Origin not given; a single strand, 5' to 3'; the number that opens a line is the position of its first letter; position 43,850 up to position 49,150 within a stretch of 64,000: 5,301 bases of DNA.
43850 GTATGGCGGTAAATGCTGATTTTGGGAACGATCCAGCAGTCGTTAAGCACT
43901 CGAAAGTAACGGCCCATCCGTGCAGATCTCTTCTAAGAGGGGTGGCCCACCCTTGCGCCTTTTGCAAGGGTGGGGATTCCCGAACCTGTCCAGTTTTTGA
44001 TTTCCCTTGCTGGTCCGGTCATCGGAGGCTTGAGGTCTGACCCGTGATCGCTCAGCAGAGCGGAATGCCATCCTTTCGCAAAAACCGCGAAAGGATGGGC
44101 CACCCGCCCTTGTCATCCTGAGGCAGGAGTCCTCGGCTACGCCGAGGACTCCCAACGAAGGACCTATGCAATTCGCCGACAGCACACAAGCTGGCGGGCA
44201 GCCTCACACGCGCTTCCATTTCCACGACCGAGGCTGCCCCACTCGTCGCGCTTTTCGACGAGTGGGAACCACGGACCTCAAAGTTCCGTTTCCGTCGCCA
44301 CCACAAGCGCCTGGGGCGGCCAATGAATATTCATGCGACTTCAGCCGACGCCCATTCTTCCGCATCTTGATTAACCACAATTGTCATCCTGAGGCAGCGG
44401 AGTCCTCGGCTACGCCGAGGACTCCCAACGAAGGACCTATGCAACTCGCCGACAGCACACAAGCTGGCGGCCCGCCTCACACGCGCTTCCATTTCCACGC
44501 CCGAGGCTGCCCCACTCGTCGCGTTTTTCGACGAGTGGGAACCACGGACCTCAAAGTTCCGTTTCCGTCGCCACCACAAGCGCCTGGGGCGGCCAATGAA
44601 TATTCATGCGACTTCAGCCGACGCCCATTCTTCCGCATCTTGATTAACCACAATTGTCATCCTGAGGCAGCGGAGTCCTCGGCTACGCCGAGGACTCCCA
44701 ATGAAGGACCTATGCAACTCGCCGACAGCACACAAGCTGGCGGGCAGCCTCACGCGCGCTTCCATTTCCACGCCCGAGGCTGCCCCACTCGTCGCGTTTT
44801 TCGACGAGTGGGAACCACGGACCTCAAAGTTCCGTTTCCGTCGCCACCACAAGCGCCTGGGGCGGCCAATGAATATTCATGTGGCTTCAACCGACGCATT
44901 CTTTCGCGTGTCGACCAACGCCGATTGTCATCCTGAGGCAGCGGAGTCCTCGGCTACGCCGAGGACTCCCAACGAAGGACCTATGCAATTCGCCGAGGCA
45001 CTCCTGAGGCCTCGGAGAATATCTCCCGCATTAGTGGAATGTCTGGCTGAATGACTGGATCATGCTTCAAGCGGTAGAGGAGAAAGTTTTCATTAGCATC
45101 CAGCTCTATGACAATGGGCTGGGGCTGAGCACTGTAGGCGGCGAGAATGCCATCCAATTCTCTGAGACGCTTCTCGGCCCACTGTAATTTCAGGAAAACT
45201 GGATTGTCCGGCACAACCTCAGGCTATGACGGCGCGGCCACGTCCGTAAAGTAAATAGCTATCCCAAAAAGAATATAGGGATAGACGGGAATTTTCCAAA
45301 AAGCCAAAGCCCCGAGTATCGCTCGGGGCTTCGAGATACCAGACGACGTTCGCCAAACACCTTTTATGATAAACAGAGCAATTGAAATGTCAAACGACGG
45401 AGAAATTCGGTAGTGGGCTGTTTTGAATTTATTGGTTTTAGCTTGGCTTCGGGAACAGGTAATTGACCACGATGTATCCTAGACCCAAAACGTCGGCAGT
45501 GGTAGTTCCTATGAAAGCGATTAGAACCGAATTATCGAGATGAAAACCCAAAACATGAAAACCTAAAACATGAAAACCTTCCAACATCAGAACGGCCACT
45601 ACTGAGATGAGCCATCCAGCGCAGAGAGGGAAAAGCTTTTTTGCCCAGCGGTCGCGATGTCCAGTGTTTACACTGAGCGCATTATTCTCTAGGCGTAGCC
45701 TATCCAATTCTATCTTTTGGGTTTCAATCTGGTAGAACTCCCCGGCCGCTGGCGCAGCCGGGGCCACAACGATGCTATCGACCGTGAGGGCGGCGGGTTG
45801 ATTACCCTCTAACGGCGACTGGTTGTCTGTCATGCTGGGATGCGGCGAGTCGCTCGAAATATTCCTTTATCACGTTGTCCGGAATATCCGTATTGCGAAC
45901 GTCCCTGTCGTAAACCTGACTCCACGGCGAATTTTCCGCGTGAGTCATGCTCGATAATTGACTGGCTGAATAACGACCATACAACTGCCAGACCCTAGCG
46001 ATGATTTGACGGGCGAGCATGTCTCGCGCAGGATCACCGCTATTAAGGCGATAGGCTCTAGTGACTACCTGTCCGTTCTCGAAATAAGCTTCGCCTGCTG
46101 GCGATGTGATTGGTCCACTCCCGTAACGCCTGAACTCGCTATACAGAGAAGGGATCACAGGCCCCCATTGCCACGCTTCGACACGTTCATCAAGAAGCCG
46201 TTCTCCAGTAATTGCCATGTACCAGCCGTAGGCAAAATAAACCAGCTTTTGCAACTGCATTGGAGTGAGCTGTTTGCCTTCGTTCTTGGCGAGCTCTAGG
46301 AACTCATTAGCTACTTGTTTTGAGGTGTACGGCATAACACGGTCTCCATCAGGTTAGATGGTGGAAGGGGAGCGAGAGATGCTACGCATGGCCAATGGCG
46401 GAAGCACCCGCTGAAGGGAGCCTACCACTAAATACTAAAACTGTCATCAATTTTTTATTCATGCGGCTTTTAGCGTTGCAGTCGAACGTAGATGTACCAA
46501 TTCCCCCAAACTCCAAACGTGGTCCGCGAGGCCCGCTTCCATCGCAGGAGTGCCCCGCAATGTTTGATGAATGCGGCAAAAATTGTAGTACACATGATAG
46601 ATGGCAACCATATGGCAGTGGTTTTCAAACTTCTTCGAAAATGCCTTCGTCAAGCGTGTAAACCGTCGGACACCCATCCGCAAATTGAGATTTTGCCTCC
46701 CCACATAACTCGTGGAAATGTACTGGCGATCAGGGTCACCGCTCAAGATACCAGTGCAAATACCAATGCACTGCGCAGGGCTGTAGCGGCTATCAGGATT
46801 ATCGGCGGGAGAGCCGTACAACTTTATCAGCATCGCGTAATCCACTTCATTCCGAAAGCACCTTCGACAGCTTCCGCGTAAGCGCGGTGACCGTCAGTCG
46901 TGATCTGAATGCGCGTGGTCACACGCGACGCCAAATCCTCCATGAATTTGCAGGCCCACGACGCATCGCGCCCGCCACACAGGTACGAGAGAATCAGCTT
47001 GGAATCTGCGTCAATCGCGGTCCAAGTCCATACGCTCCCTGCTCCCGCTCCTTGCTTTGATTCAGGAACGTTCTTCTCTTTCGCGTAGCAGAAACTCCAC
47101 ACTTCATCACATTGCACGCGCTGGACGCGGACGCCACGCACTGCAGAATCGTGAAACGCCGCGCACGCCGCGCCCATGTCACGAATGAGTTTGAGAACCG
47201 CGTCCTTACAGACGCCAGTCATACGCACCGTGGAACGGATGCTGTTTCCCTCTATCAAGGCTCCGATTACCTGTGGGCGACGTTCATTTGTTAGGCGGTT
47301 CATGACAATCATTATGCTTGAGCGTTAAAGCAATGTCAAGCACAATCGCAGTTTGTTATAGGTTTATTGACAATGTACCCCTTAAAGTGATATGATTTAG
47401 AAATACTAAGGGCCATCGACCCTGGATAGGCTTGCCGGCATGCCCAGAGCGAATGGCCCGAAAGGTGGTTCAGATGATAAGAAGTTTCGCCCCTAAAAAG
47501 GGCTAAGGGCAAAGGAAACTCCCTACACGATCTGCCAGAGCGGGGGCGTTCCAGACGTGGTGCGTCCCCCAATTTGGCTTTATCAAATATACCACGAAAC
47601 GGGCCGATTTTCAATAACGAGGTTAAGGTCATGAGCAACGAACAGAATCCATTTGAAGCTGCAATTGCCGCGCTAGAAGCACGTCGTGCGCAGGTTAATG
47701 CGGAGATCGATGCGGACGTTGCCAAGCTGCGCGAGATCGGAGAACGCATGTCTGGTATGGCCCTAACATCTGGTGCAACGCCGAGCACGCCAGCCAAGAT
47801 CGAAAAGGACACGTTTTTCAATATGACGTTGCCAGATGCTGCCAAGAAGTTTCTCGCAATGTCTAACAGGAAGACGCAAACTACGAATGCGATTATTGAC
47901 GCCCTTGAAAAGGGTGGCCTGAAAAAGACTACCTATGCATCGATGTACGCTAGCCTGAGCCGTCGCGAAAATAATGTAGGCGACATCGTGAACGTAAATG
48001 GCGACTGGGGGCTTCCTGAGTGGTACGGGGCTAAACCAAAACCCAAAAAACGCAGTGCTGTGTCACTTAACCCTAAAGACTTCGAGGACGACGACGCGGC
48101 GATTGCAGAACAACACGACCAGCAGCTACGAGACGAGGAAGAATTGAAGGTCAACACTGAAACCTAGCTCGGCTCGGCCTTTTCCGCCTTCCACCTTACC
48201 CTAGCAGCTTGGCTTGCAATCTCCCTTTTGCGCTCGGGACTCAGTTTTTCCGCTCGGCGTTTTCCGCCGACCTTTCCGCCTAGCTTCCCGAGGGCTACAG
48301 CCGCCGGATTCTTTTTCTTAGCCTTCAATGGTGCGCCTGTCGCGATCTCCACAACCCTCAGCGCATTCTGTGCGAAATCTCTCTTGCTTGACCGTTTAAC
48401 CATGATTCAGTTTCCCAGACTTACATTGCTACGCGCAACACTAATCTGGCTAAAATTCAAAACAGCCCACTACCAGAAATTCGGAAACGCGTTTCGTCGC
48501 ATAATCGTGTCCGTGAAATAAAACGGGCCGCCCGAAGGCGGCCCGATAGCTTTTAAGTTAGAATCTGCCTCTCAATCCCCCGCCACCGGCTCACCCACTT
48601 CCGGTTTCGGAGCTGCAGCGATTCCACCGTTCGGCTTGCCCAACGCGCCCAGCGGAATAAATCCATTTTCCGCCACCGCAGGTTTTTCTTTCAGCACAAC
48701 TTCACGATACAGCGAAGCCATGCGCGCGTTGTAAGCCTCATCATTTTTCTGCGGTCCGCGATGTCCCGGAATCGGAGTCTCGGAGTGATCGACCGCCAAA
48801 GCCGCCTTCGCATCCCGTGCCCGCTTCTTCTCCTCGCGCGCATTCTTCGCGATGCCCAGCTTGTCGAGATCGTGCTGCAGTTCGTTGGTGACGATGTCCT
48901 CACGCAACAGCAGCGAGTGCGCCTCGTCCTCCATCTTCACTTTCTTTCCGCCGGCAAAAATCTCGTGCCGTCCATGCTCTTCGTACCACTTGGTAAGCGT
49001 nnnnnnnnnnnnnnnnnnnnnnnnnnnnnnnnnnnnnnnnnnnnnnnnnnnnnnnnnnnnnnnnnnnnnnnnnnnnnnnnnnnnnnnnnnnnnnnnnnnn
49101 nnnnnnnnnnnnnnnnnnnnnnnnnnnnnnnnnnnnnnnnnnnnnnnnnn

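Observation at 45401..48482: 3,066-bp IS1-like element with perfect 22-bp inverted repeats, 8-bp target duplication and cargo genes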

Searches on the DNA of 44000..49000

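Call 81: search_rna_families(source=window, start=44000, end=49000, threshold=evalue, max_evalue=0.1)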
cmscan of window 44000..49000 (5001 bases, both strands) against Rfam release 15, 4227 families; matches with E-value up to 0.1: 0.
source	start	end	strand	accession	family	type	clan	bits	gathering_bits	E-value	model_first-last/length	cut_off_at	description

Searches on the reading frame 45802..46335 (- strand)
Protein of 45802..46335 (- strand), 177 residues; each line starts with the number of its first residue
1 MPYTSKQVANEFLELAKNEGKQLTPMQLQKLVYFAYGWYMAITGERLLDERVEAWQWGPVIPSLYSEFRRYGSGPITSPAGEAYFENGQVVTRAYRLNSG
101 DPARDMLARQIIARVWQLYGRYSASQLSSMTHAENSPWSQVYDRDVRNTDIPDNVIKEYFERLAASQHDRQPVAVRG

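Call 4: search_protein_families(library=pfam, proteins=[window:45802-46335:-], max_evalue=0.01)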
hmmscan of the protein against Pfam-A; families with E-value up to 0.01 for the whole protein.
window:45802-46335:- (177 aa): 1 family
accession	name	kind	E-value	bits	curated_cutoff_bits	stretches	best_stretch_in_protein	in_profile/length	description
PF13274.11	SocA_Panacea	-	6.1e-19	69.4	25.7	1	28-138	1-112/113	Antitoxin SocA-like, Panacea domain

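Call 5: search_protein_families(library=ncbifam, proteins=[window:45802-46335:-], max_evalue=0.01)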
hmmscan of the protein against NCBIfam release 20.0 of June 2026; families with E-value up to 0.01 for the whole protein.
window:45802-46335:- (177 aa): 1 family
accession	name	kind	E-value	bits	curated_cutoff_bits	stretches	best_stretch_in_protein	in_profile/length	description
NF047745.1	SocA_antitoxin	equivalog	1.1e-35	122.9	190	1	5-166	3-161/176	type VI toxin-antitoxin system SocA family antitoxin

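Call 13: find_encoding_contigs(protein=window:45802-46335:-, flank=6000, max_places=10)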
Protein window:45802-46335:- (177 aa): 1 contig read that carries it; 1 place shown.
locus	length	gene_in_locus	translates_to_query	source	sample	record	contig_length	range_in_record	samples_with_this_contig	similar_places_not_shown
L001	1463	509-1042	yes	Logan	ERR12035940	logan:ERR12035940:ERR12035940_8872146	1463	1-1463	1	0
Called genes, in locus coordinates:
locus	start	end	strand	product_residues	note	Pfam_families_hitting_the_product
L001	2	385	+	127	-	?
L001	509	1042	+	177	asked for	PF13274:SocA_Panacea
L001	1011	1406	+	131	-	-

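Call 31: search_protein_families(library=padloc, max_evalue=0.01, proteins=[window:45802-46335:-])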
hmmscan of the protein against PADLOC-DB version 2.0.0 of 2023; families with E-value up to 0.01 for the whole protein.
window:45802-46335:- (177 aa): 0 families

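Call 32: search_protein_families(library=phrogs, max_evalue=0.01, proteins=[window:45802-46335:-])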
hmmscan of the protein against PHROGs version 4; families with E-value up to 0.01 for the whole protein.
window:45802-46335:- (177 aa): 2 families
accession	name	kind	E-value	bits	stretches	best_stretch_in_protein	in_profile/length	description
phrog_1281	-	unknown function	1.1e-43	150.2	1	1-164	6-154/195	-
phrog_10390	-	unknown function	4.8e-34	119.2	1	20-162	162-293/299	-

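Call 96: list_cluster_members(proteins=[window:45802-46335:-, window:45438-45833:-, window:47631-48167:+, window:48164-48403:-])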
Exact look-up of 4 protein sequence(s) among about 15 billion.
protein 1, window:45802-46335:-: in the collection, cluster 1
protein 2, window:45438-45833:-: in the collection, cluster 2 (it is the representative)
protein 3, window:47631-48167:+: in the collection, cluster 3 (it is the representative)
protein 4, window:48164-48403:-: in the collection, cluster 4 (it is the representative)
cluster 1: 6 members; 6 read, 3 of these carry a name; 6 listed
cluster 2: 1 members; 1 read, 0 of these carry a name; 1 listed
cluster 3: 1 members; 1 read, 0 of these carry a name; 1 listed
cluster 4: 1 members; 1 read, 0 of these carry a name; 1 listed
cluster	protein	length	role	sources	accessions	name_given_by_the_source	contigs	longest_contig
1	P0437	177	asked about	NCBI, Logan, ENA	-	-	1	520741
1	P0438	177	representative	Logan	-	-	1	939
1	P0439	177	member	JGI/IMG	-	uncharacterized phage-associated protein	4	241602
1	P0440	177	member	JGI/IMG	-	uncharacterized phage-associated protein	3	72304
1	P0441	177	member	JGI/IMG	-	uncharacterized phage-associated protein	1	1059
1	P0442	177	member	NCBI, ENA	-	-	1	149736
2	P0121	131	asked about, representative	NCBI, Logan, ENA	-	-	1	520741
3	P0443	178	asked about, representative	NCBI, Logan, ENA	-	-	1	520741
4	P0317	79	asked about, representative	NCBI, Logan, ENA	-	-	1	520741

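Call 97: find_encoding_contigs(protein=P0439, flank=5000, max_places=4)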
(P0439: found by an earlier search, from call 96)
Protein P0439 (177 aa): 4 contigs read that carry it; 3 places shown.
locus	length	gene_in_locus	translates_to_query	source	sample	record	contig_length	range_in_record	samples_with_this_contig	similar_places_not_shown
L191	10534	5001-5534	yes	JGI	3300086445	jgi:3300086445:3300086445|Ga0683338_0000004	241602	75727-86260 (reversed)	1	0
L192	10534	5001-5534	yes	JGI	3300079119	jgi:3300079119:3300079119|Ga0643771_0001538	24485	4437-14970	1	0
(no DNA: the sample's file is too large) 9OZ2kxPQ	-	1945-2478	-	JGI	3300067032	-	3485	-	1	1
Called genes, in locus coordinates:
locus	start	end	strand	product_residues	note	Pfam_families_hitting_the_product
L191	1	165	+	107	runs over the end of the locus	-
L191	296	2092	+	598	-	PF02771:Acyl-CoA_dh_N, PF02770:Acyl-CoA_dh_M, PF00441:Acyl-CoA_dh_1, PF08028:Acyl-CoA_dh_2, PF21263:Acyl-CoA-dh_C, PF21343:ACAD9-ACADV_C (weak)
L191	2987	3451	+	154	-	-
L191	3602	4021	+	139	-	-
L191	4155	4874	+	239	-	PF03400:DDE_Tnp_IS1 (faint), PF13610:DDE_Tnp_IS240 (faint)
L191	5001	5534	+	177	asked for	PF13274:SocA_Panacea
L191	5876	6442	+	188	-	PF08818:DUF1801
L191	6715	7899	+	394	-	PF00438:S-AdoMet_synt_N, PF02772:S-AdoMet_synt_M, PF02773:S-AdoMet_synt_C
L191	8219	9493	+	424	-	PF05221:AdoHcyase, PF00670:AdoHcyase_NAD, PF02826:2-Hacid_dh_C, PF07991:KARI_N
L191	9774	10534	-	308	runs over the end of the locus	PF00106:adh_short, PF13561:adh_short_C2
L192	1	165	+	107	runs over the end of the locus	-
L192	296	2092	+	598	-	PF02771:Acyl-CoA_dh_N, PF02770:Acyl-CoA_dh_M, PF00441:Acyl-CoA_dh_1, PF08028:Acyl-CoA_dh_2, PF21263:Acyl-CoA-dh_C, PF21343:ACAD9-ACADV_C (weak)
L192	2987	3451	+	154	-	-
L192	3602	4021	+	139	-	-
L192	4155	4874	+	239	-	PF03400:DDE_Tnp_IS1 (faint), PF13610:DDE_Tnp_IS240 (faint)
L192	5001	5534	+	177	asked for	PF13274:SocA_Panacea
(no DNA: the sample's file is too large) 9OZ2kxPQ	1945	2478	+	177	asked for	PF13274:SocA_Panacea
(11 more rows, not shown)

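Call 98: find_encoding_contigs(protein=P0442, flank=5000, max_places=3)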
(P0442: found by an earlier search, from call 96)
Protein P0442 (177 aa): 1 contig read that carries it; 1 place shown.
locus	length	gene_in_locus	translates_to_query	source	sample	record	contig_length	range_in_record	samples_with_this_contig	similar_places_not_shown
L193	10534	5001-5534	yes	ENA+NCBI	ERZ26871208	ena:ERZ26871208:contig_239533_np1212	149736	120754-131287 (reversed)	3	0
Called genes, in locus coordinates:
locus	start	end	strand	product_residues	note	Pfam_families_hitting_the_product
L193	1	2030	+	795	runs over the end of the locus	PF00593:TonB_dep_Rec_b-barrel, PF25183:OMP_b-brl_4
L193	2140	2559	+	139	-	PF03928:HbpS-like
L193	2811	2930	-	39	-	-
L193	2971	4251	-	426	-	PF00990:GGDEF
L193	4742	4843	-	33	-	-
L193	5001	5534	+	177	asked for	PF13274:SocA_Panacea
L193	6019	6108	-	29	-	-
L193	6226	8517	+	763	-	PF01839:FG-GAP (faint), PF13517:FG-GAP_3, PF22073:Cep192_D4 (weak), PF12371:TMEM131_like_N (faint), PF07610:DUF1573 (weak), PF15780:ASH, PF22073:Cep192_D4, PF22544:HYDIN_VesB_CFA65-like_Ig (weak), +2 more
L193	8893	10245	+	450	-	PF00291:PALP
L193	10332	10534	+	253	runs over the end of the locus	PF00440:TetR_N, PF14514:TetR_C_9 (weak), PF17938:TetR_C_29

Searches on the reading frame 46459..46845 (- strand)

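Call 4: search_protein_families(library=pfam, proteins=[window:46459-46845:-], max_evalue=0.01)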
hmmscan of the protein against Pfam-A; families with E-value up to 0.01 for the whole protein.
window:46459-46845:- (128 aa): 1 family
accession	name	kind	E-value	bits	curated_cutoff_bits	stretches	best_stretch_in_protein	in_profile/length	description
PF03400.19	DDE_Tnp_IS1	-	0.0025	18.6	24.1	1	44-83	85-124/131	IS1 transposase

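Call 5: search_protein_families(library=ncbifam, proteins=[window:46459-46845:-], max_evalue=0.01)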
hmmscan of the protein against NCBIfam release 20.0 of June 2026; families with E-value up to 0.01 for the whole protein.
window:46459-46845:- (128 aa): 0 families

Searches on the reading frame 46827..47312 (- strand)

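Call 4: search_protein_families(library=pfam, proteins=[window:46827-47312:-], max_evalue=0.01)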
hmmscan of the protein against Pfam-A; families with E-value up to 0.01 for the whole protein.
window:46827-47312:- (161 aa): 2 families
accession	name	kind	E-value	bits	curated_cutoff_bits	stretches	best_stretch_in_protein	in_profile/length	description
PF13610.12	DDE_Tnp_IS240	-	5.8e-05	23.7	27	1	95-150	19-75/139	DDE domain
PF00665.32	rve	-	0.0032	18.2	32.6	0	91-146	21-79/102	Integrase core domain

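Call 5: search_protein_families(library=ncbifam, proteins=[window:46827-47312:-], max_evalue=0.01)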
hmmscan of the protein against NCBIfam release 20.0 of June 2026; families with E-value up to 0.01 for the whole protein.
window:46827-47312:- (161 aa): 3 families
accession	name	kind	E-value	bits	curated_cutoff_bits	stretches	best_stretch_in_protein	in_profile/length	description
NF033558.1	transpos_IS1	equivalog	1e-13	51.6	100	1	11-151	44-169/199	IS1 family transposase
NF033587.1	transpos_IS6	equivalog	3.4e-07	30.2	125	1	94-152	84-143/202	IS6 family transposase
NF033577.2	transpos_IS481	equivalog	0.0012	18.4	224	1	61-148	121-203/284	IS481 family transposase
